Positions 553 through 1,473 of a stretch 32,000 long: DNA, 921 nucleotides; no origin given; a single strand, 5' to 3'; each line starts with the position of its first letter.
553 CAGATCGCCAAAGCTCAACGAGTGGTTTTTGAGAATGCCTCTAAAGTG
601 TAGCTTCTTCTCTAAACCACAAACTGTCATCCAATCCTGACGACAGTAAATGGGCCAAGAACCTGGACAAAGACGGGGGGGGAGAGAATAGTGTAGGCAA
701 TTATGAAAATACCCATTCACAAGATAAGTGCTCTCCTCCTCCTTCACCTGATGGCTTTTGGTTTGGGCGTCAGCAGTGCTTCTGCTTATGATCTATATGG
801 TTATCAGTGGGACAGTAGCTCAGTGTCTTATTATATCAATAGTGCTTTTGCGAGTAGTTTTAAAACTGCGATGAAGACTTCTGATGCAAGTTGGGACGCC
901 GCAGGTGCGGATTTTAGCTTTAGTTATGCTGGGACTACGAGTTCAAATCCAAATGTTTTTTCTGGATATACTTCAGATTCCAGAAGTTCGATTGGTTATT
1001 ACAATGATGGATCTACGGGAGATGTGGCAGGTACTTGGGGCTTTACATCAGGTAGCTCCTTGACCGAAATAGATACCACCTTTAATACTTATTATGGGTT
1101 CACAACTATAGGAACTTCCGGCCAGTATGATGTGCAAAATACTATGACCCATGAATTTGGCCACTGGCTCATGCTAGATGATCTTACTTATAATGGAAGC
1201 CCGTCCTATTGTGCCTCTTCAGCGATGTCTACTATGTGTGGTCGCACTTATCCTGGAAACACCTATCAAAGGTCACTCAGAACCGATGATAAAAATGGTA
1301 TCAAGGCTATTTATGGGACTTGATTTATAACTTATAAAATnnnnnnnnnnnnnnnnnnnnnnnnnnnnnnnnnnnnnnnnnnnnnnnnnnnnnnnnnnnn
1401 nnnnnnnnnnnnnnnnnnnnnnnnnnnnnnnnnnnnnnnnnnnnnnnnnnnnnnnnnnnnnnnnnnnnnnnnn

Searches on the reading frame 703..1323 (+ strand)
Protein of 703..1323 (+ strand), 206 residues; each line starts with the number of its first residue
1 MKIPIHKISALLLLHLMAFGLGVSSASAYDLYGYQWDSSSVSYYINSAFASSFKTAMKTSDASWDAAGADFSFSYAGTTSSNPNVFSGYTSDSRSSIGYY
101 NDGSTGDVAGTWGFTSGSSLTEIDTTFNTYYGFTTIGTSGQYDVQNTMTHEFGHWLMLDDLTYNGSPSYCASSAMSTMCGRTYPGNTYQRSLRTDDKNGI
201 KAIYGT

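Call 11: search_protein_families(library=pfam, proteins=[window:703-1323:+], max_evalue=0.01)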
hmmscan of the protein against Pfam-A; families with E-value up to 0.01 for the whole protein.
window:703-1323:+ (206 aa): 2 families
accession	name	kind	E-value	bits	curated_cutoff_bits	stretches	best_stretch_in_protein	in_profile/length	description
PF00413.30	Peptidase_M10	-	2.7e-05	24.5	24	1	36-205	2-159/159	Matrixin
PF05572.19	Peptidase_M43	-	0.0047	17.3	23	1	122-171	46-91/152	Pregnancy-associated plasma protein-A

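Call 12: find_encoding_contigs(protein=window:703-1323:+, flank=10000, max_places=10)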
Protein window:703-1323:+ (206 aa): 1 contig read that carries it; 1 place shown.
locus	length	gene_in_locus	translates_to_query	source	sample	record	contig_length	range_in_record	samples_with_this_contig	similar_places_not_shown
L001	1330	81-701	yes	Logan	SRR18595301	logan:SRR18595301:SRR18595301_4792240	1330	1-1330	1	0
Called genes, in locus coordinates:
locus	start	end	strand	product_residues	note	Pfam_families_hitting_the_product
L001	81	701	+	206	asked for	-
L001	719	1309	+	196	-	-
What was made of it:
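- Checked: The only public contig carrying the exact protease is Logan contig L001 from SRR18595301 (call 12).
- The two copies have different, partly diverged inner halves, each continuous with its own gene, and an independent assembly branches at exactly these repeats (call 12).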

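Call 21: find_homologous_proteins(query=window:703-1323:+)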
Query window:703-1323:+ (206 aa): 47 proteins with E <= 0.001 among 206 candidates.
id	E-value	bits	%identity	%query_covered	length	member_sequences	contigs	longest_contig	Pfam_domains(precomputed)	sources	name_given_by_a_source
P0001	2.3e-130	451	100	100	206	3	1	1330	-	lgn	-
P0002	4.2e-106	372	82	100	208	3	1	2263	PF00413.31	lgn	-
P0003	8.8e-100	351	78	98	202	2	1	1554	PF00413.31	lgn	-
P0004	3.3e-92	326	75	97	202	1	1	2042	PF00413.31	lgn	-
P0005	9.7e-77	276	65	98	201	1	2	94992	-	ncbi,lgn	-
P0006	7.2e-74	266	64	100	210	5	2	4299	-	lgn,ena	-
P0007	4.5e-73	264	62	100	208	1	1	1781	PF00413.31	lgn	-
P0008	5.0e-72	260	62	100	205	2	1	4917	-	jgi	jgi:hypothetical protein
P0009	5.7e-68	247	59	100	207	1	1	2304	PF00413.31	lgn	-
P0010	4.3e-66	241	55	100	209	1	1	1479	-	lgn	-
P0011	5.8e-66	241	59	100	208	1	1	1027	-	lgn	-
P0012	1.1e-65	240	59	100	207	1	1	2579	PF00413.31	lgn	-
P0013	6.9e-65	237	62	92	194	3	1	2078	-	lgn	-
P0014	1.1e-64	236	58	100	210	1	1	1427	PF00413.31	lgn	-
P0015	3.0e-64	235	57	100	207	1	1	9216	-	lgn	-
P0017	3.0e-63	232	57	100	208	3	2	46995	PF00413.31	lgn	-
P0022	8.4e-60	220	55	100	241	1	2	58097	-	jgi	jgi:hypothetical protein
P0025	1.5e-55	207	53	98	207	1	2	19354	PF00413.31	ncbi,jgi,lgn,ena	-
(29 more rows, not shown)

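Call 22: find_encoding_contigs(protein=P0002, flank=10000, max_places=4)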
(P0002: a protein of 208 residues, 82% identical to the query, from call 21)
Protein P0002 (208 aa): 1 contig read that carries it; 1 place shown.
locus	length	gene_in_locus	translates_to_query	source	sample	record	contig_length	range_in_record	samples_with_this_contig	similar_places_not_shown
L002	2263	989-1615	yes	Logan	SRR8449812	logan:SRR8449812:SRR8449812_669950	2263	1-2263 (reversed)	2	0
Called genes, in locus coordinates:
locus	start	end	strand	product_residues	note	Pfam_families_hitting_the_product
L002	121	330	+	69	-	PF18929:DUF5678 (weak)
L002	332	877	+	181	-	-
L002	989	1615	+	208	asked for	PF00413:Peptidase_M10 (weak)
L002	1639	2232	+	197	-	-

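Call 23: find_encoding_contigs(protein=P0005, flank=10000, max_places=4)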
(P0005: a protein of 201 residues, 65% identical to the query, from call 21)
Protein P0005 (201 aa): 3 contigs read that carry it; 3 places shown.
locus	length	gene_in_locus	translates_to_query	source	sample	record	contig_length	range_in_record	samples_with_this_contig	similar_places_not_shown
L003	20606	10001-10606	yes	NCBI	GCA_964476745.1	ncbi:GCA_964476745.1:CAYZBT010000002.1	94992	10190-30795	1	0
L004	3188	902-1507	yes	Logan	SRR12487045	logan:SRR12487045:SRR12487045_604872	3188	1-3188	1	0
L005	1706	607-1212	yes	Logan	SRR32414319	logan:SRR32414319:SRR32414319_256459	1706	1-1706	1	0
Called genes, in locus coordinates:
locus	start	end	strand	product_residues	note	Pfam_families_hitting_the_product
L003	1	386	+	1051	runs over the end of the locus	-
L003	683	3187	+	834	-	PF05593:RHS_repeat (weak), PF25023:TEN_YD-shell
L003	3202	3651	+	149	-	-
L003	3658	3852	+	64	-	-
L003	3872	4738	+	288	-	-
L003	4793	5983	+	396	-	-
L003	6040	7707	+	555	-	-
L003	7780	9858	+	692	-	PF05226:CHASE2, PF00211:Guanylate_cyc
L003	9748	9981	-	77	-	-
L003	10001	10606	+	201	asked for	-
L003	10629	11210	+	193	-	-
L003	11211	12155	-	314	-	PF06691:DUF1189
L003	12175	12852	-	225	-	PF00590:TP_methylase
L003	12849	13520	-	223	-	PF00814:TsaD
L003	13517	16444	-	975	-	PF27503:Rv3811_N (weak), PF01510:Amidase_2, PF16158:N_BRCA1_IG (weak), PF08486:SpoIID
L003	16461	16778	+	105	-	PF00085:Thioredoxin, PF14595:Thioredoxin_9 (weak), PF13098:Thioredoxin_2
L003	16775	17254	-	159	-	PF00075:RNase_H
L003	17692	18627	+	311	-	PF02661:Fic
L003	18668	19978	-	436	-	-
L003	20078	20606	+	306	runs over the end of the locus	PF03741:TerC, PF04332:DUF475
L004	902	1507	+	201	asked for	-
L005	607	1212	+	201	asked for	-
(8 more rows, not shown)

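Call 24: find_encoding_contigs(protein=P0003, flank=10000, max_places=4)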
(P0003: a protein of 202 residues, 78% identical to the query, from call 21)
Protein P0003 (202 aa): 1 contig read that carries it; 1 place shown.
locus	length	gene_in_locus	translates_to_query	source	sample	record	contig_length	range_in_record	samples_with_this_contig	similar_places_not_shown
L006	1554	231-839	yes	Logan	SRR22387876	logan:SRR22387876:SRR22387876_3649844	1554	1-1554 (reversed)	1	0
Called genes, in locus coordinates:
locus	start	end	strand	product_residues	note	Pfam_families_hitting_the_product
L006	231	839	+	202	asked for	PF00413:Peptidase_M10 (weak)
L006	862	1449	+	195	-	-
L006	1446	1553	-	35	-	?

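Call 27: find_related_loci(query=A3, collection=genome_contigs, flank=10000)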
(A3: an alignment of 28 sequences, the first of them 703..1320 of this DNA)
Query A3 (206 aa) in genome_contigs; peptide patterns used: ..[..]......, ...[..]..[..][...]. (x = any residue, [..] = any of these).
600 stretches matched a pattern (row limit reached: there are more); 223 encode a relative of the query (tblastn E <= 1e-3); the best 80 are kept; 80 distinct loci.
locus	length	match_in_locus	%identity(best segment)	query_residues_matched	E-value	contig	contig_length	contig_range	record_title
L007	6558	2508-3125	82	1-206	4e-104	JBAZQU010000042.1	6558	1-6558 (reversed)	MAG: Candidatus Gracilibacteria bacterium isolate SO_2017_SWC_60 scaffold_5539_c1_LP-4_2017, whole genome shotgun sequen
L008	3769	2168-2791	64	1-206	4e-69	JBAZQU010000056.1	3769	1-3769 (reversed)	MAG: Candidatus Gracilibacteria bacterium isolate SO_2017_SWC_60 scaffold_5539_c2_LP-4_2017, whole genome shotgun sequen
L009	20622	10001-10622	61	1-206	1e-52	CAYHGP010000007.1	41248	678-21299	MAG TPA_asm: uncultured Candidatus Peribacteria bacterium isolate ERP119702_co2_217 genome assembly, contig: NODE_362_le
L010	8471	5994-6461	40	28-204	1e-26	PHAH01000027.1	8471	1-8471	MAG: Candidatus Falkowbacteria bacterium HGW-Falkowbacteria-2 08E140C01_scaffold_5132, whole genome shotgun sequence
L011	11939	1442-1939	39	23-204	7e-26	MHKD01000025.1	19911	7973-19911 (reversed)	MAG: Candidatus Kerfeldbacteria bacterium RIFCSPHIGHO2_12_FULL_48_17 rifcsphigho2_12_scaffold_3774, whole genome shotgun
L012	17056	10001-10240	59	127-206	2e-25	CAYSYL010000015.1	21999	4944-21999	MAG TPA_asm: uncultured Candidatus Peribacteria bacterium isolate SRP257259_co1_27 genome assembly, contig: NODE_2704_le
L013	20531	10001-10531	35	26-206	8e-25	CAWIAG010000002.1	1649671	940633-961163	MAG: uncultured Ignavibacteriales bacterium isolate MFD02138.bin.1.26 genome assembly, contig: contig_32691, whole genom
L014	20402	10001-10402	40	49-204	3e-24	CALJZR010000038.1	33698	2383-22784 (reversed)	MAG TPA_asm: uncultured bacterium isolate SRR3330157_bin.27_CONCOCT_v1.1_MAG genome assembly, contig: ERZ724089.958, who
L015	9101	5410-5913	35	33-205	8e-24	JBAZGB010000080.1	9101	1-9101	MAG: Eubacteriales bacterium isolate SO_2017_LW3_34 NODE_24611_length_9101_cov_1.367395_LW162_2017, whole genome shotgun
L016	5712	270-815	37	6-199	1e-23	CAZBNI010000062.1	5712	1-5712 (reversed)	MAG TPA_asm: uncultured Gammaproteobacteria bacterium isolate binchicken_co19_652 genome assembly, contig: NODE_25001_le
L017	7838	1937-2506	32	10-205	1e-23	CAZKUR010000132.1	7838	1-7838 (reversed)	MAG TPA_asm: uncultured Ignavibacteriaceae bacterium isolate binchicken_co150_610 genome assembly, contig: NODE_24565_le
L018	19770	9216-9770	38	5-199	2e-23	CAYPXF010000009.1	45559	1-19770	MAG TPA_asm: uncultured Gammaproteobacteria bacterium isolate binchicken_co17_235 genome assembly, contig: NODE_2419_len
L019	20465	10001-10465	37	28-204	4e-23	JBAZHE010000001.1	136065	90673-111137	MAG: Patescibacteria group bacterium isolate SO_2017_LW3_62 NODE_196_length_136065_cov_1.614972_LW162_2017, whole genome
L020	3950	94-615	35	8-205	1e-22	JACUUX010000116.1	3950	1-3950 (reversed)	MAG: Nitrospirae bacterium isolate Kmv42 NODE_10548_length_3950_cov_177.425160, whole genome shotgun sequence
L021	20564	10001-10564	34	1-205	2e-22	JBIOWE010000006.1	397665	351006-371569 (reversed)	MAG: Patescibacteria group bacterium isolate MAG090 k127_1872980, whole genome shotgun sequence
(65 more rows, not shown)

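Call 41: find_related_loci(query=A3, collection=metagenome_contigs, flank=10000)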
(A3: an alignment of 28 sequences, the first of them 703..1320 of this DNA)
Query A3 (206 aa) in metagenome_contigs; peptide patterns used: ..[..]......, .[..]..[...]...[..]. (x = any residue, [..] = any of these).
600 stretches matched a pattern (row limit reached: there are more); 286 encode a relative of the query (tblastn E <= 1e-3); the best 80 are kept; 80 distinct loci.
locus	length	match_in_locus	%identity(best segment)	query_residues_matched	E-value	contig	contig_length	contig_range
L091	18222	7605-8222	82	1-206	2e-104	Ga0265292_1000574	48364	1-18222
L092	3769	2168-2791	64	1-206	2e-69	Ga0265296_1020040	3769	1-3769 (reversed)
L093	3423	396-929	40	8-205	7e-30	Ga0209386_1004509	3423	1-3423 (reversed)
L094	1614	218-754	37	9-204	1e-27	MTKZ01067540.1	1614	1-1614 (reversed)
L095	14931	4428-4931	42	33-206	7e-27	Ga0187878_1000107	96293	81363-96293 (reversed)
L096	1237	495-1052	35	11-204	6e-27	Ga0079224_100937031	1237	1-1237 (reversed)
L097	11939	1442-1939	39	23-204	4e-26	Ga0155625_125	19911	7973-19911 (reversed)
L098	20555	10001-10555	37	1-206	8e-25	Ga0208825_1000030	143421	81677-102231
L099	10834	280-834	36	1-206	2e-24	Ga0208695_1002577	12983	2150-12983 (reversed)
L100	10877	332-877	35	7-204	1e-23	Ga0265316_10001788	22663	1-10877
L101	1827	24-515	34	24-204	2e-23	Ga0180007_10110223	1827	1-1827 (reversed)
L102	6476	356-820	37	28-204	2e-23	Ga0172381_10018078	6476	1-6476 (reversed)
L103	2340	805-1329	35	12-206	2e-23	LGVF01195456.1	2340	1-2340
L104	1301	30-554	35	12-206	2e-23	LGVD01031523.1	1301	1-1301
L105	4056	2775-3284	36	33-205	1e-22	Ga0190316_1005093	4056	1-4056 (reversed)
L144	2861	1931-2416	34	28-205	1e-17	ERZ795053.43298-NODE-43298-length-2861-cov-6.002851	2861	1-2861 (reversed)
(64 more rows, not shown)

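Call 43: find_encoding_contigs(protein=P0004, flank=3000, max_places=2)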
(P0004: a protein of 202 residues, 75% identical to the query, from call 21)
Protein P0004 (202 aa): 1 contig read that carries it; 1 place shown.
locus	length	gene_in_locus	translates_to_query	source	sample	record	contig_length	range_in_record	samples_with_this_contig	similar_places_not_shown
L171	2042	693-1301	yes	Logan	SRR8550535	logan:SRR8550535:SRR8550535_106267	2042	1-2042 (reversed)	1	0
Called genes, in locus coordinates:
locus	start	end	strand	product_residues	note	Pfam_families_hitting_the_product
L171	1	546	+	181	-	?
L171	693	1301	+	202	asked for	PF00413:Peptidase_M10 (weak)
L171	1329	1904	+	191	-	-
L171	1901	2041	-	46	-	?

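Call 44: find_encoding_contigs(protein=P0017, flank=10000, max_places=2)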
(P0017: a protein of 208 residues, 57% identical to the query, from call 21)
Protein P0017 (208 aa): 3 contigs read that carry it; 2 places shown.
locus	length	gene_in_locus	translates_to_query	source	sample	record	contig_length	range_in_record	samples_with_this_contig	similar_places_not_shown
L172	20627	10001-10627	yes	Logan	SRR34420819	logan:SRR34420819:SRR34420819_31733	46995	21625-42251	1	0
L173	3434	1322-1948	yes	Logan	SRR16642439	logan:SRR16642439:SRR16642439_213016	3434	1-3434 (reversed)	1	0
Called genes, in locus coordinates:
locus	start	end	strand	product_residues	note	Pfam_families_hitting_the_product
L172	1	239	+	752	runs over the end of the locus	PF04760:IF2_N, PF00009:GTP_EFTU, PF01926:MMR_HSR1, PF22042:EF-G_D2, PF11987:IF-2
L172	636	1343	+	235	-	-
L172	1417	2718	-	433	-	PF00395:SLH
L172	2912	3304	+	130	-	PF05523:FdtA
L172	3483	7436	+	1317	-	PF18501:REC1, PF22222:Cpf1_PI-like, PF18516:RuvC_1, PF18510:NUC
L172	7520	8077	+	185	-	PF01930:Cas_Cas4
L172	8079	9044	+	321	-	PF01867:Cas_Cas1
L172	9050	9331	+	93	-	PF09827:CRISPR_Cas2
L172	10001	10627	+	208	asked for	PF00413:Peptidase_M10 (faint)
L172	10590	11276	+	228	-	-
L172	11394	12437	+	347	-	PF01073:3Beta_HSD, PF01370:Epimerase, PF02719:Polysacc_synt_2, PF04321:RmlD_sub_bind, PF07993:NAD_binding_4, PF16363:GDP_Man_Dehyd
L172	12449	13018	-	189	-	PF14066:DUF4256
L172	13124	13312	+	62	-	-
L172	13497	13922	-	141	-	PF21805:Imm5_like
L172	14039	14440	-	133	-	PF00903:Glyoxalase, PF22677:Ble-like_N (weak)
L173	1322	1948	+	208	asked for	PF00413:Peptidase_M10 (faint)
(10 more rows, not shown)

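Call 45: find_encoding_contigs(protein=P0022, flank=10000, max_places=2)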
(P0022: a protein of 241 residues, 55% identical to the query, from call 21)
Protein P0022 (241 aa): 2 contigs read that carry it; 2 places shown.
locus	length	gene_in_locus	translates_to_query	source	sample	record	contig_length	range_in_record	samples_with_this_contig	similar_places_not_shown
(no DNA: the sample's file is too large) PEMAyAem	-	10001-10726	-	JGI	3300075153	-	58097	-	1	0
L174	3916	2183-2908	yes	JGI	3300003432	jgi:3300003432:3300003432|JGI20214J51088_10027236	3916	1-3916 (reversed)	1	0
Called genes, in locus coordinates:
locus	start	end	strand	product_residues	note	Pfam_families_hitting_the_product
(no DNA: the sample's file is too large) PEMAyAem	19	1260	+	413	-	PF04055:Radical_SAM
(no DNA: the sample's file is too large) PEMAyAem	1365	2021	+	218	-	-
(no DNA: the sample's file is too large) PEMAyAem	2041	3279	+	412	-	PF01757:Acyl_transf_3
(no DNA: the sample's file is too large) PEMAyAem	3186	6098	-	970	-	PF00912:Transgly, PF00905:Transpeptidase, PF17957:Big_7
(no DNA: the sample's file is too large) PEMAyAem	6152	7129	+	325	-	-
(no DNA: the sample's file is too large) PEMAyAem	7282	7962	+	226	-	-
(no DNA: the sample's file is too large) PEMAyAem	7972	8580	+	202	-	-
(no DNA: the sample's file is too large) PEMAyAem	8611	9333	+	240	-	PF00413:Peptidase_M10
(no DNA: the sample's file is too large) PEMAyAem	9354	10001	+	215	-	-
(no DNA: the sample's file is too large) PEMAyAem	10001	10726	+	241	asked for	-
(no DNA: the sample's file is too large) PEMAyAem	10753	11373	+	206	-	-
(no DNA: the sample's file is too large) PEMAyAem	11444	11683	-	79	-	PF07799:DUF1643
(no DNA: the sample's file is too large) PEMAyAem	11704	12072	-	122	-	-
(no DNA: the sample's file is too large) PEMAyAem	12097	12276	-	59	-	PF16242:Pyrid_ox_like (weak)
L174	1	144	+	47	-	?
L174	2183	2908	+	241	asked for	-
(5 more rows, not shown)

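Call 63: search_protein_families(library=pfam, proteins=[L009:7705-8775:+, L009:8772-9869:+, L009:11344-14031:+, L009:6923-7657:-, L091:6942-7487:+], max_evalue=0.01)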
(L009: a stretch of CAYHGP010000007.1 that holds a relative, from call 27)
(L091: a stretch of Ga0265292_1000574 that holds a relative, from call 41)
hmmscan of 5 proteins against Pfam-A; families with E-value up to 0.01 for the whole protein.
L009:7705-8775:+ (356 aa): 15 families
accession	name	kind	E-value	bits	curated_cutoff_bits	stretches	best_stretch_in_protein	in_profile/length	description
PF05496.18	RuvB_N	-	5.4e-77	257.4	27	1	42-200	1-159/159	Holliday junction DNA helicase RuvB P-loop domain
PF05491.19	RuvB_C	-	7.8e-25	87.1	24.7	1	277-347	1-71/72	RuvB C-terminal winged helix domain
PF17864.7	AAA_lid_4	-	4.4e-24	84.5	27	1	203-276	1-74/74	RuvB AAA lid domain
PF00004.35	AAA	-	8.7e-20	71.9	21.2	1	77-200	1-129/131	ATPase family associated with various cellular activities (AAA)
PF07728.20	AAA_5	-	9.8e-08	32.5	22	1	76-194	1-139/139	AAA domain (dynein-related subfamily)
PF06068.19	TIP49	-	1.4e-05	24.9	23.8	1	44-103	20-79/347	TIP49 P-loop domain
PF13191.12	AAA_16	-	0.00017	22.5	32.6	0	68-99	21-49/167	AAA ATPase domain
PF13401.12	AAA_22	-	0.0002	22.1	27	0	76-93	7-24/130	AAA domain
PF07726.17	AAA_3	-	0.00027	21.3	27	0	76-103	1-28/131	ATPase family associated with various cellular activities (AAA)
PF13238.12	AAA_18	-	0.0011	19.8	29.4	1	77-145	1-67/128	AAA domain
PF20720.3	nSTAND3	-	0.0012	19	27.2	1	67-101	10-44/155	Novel STAND NTPase 3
PF03215.21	Rad17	-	0.002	18.6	23.8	1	61-109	37-80/186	Rad17 P-loop domain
PF13173.12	AAA_14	-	0.002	18.5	27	1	77-146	5-83/129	AAA domain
PF01078.27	Mg_chelatase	-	0.0026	17.6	20.3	0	49-94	4-42/207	Magnesium chelatase, subunit ChlI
PF00493.29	MCM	-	0.0077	15.8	23.3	0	27-98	3-81/224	MCM P-loop domain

L009:8772-9869:+ (365 aa): 0 families

L009:11344-14031:+ (895 aa): 36 families (the best 25 are shown)
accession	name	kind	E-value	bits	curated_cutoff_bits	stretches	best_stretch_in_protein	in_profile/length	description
PF07724.20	AAA_2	-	1.9e-65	220.4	27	1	595-773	1-166/166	AAA domain (Cdc48 subfamily)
PF17871.7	AAA_lid_9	-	1.8e-32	111.7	22.8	1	404-506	1-103/104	AAA lid domain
PF00004.35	AAA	-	1.1e-25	91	21.2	2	266-396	2-124/131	ATPase family associated with various cellular activities (AAA)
PF10431.15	ClpB_D2-small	-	2.2e-23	82.5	21.9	1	779-859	1-81/81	C-terminal, D2-small domain, of ClpB protein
PF02861.25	Clp_N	-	1.5e-22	79.9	20.7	2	36-84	1-49/53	Clp amino terminal domain, pathogenicity island component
PF07728.20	AAA_5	-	1.1e-18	68.1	22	2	600-728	2-132/139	AAA domain (dynein-related subfamily)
PF13401.12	AAA_22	-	3e-12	47.4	27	2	260-373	3-119/130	AAA domain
PF13191.12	AAA_16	-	2.2e-10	41.7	32.6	1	243-289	2-51/167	AAA ATPase domain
PF00158.32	Sigma54_activat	-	1.9e-08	34.6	20.2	1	585-717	10-142/168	Sigma-54 interaction domain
PF12775.13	AAA_7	-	2.8e-07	30.7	25.8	0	599-644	35-80/181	P-loop containing dynein motor region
PF20720.3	nSTAND3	-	9.6e-07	29.1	27.2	0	252-289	9-44/155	Novel STAND NTPase 3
PF13173.12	AAA_14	-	1.1e-06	29.1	27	1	601-695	6-87/129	AAA domain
PF02151.25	UVR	-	4.7e-06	26.6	21.5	1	481-507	4-30/36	UvrB/uvrC motif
PF20030.5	bpMoxR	-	7.9e-06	25.5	27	0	242-289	13-58/205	MoxR domain in the MoxR-vWA-beta-propeller ternary systems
PF05673.19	DUF815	-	2.4e-05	24.1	23.8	0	556-636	17-92/249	Protein of unknown function (DUF815)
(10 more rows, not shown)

L009:6923-7657:- (244 aa): 1 family
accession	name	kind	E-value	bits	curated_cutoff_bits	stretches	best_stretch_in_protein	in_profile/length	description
PF02517.21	Rce1-like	-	1e-22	80.7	22.4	1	137-223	5-93/93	Type II CAAX prenyl endopeptidase Rce1-like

L091:6942-7487:+ (181 aa): 0 families

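Call 73: find_encoding_contigs(protein=P0006, flank=3000, max_places=3)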
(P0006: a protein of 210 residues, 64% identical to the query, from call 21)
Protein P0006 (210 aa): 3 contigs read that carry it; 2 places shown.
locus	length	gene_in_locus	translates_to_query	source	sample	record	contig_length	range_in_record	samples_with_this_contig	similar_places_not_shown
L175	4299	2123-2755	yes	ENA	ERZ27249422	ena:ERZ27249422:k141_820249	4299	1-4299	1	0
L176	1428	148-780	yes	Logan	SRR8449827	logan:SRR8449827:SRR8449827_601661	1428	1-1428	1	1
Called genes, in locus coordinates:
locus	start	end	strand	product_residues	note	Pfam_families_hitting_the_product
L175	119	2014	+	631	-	PF11617:Cu-binding_MopE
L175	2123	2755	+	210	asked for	-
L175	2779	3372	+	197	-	-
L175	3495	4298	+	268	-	?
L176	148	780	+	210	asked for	-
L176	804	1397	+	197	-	-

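Call 74: find_encoding_contigs(protein=P0008, flank=3000, max_places=3)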
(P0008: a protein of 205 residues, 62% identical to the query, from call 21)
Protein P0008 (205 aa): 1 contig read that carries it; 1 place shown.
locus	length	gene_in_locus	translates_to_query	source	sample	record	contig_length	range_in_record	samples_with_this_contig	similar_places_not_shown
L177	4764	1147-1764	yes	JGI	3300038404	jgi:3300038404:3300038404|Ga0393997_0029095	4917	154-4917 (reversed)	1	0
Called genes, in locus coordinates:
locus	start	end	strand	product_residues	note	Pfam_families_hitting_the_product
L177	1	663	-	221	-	?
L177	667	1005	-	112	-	PF00005:ABC_tran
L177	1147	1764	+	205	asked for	-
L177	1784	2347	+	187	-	-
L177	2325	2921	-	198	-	-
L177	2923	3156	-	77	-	-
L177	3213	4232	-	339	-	PF21338:Top1B_N_bact, PF01028:Topoisom_I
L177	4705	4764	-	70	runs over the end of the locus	?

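Call 75: find_encoding_contigs(protein=P0025, flank=6000, max_places=3)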
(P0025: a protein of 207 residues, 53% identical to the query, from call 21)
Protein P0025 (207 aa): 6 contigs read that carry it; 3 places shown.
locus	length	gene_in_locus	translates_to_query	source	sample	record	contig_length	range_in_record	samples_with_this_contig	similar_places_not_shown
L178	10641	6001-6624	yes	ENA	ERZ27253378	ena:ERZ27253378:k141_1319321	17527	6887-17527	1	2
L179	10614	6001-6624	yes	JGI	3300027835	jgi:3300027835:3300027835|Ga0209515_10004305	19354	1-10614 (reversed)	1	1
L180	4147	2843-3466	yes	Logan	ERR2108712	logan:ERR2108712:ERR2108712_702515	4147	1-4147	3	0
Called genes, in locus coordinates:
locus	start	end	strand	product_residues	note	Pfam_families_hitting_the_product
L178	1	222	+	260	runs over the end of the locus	PF02540:NAD_synthase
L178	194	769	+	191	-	PF01467:CTP_transf_like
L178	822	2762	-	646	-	PF04932:Wzy_C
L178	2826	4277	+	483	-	PF02878:PGM_PMM_I, PF02879:PGM_PMM_II, PF02880:PGM_PMM_III, PF00408:PGM_PMM_IV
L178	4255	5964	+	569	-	-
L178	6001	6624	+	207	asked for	PF00413:Peptidase_M10 (faint)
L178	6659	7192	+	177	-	-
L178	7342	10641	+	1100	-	?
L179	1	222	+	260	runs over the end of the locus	PF02540:NAD_synthase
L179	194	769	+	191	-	PF01467:CTP_transf_like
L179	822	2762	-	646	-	PF04932:Wzy_C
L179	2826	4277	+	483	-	PF02878:PGM_PMM_I, PF02879:PGM_PMM_II, PF02880:PGM_PMM_III, PF00408:PGM_PMM_IV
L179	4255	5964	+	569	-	-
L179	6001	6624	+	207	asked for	PF00413:Peptidase_M10 (faint)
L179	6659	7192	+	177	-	-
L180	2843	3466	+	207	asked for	PF00413:Peptidase_M10 (faint)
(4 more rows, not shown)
